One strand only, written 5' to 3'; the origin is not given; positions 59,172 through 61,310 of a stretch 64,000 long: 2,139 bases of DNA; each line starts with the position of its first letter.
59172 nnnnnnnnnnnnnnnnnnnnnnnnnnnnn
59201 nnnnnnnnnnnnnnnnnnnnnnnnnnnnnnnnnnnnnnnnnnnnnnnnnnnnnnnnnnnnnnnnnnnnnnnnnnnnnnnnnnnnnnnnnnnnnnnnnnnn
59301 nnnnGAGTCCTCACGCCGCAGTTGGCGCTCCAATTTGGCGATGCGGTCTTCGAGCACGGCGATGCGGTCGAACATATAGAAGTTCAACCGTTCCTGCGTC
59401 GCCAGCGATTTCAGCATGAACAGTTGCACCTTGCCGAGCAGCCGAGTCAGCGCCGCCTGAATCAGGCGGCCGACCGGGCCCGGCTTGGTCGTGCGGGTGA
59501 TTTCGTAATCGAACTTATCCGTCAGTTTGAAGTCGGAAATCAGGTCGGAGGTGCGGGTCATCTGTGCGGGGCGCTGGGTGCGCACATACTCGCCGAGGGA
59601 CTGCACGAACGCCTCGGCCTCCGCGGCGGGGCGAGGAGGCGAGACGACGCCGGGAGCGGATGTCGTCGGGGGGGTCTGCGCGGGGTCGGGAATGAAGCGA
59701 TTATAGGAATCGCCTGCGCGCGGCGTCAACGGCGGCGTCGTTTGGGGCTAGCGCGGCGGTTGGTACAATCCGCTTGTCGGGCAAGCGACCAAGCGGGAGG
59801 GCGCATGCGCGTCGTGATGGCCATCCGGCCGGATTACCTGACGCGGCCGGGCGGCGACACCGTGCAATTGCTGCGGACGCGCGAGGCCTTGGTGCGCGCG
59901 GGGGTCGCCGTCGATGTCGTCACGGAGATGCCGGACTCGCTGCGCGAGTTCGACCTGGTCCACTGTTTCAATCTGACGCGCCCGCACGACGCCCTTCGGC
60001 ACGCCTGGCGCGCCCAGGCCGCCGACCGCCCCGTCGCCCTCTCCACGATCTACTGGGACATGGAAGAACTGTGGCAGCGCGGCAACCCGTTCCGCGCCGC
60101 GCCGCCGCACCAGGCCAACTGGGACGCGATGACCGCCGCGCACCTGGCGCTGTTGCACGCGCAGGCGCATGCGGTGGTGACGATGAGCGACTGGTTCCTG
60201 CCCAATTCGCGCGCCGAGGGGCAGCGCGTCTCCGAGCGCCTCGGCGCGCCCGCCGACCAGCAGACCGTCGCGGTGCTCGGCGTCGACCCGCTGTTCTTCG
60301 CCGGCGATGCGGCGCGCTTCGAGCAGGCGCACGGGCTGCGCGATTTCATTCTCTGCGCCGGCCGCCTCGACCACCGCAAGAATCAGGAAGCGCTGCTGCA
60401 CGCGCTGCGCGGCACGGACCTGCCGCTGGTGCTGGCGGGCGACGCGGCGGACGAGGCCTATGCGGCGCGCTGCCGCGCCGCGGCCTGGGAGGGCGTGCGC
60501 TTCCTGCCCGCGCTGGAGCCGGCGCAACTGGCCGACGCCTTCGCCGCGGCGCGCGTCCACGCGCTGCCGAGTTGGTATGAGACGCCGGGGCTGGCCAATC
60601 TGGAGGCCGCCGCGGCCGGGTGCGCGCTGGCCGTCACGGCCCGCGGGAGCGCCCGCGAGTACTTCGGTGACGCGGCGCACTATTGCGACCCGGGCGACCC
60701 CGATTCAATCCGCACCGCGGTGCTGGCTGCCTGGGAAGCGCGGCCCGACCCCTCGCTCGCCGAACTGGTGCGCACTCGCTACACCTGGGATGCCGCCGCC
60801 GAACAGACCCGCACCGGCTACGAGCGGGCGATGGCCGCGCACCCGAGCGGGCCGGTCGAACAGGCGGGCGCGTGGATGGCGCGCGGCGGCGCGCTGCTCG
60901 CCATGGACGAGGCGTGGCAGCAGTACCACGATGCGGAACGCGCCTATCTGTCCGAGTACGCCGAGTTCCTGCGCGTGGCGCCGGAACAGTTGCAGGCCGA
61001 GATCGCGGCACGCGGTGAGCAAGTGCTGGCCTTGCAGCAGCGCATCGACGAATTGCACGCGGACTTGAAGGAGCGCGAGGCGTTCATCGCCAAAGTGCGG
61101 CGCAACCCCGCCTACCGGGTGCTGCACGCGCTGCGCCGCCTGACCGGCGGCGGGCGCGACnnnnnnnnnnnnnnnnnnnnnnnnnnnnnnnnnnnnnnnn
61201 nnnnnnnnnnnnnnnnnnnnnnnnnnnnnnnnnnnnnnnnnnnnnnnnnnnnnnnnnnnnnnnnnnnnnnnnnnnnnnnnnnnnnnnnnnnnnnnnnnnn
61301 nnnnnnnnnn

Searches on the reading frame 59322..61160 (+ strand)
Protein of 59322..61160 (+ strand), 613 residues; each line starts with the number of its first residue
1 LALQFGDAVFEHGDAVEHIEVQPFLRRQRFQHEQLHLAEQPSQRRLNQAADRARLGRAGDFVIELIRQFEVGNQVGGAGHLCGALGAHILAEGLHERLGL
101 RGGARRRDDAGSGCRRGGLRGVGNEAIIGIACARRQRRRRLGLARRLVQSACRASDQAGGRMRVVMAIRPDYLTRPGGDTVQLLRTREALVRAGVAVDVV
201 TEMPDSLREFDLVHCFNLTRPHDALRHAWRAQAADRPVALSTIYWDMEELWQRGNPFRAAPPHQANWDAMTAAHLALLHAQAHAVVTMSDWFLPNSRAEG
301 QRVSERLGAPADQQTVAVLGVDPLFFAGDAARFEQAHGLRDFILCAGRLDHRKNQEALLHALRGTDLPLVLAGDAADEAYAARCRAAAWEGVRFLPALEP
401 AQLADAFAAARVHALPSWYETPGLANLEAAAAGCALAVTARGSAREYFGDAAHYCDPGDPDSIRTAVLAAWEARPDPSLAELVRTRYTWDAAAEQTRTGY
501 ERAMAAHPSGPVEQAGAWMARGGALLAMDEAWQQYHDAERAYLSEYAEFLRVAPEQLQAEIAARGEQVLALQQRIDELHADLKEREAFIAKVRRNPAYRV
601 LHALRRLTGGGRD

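Call 85: search_protein_families(library=ncbifam, proteins=[window:59322-61160:+], max_evalue=0.00001)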
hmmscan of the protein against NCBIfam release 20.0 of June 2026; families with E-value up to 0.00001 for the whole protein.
window:59322-61160:+ (613 aa): 4 families
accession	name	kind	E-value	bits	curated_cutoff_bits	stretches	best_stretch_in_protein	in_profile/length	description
TIGR04047.1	MSMEG_0565_glyc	hypoth_equivalog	1.4e-12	47.4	259.85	1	335-501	188-372/373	MSMEG_0565 family glycosyltransferase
NF041876.1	EPS_EpsE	equivalog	8.2e-10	38.5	400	1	303-466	176-354/389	exopolysaccharide biosynthesis GT4 family glycosyltransferase EpsE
TIGR03449.1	mycothiol_MshA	equivalog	6.3e-07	28.6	462.5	1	284-443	160-337/406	D-inositol-3-phosphate glycosyltransferase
NF053787.1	GlcN_PG_synth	equivalog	7.2e-07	28.4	480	1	313-502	165-358/361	N-acetylglucosaminyl phosphatidylglycerol synthase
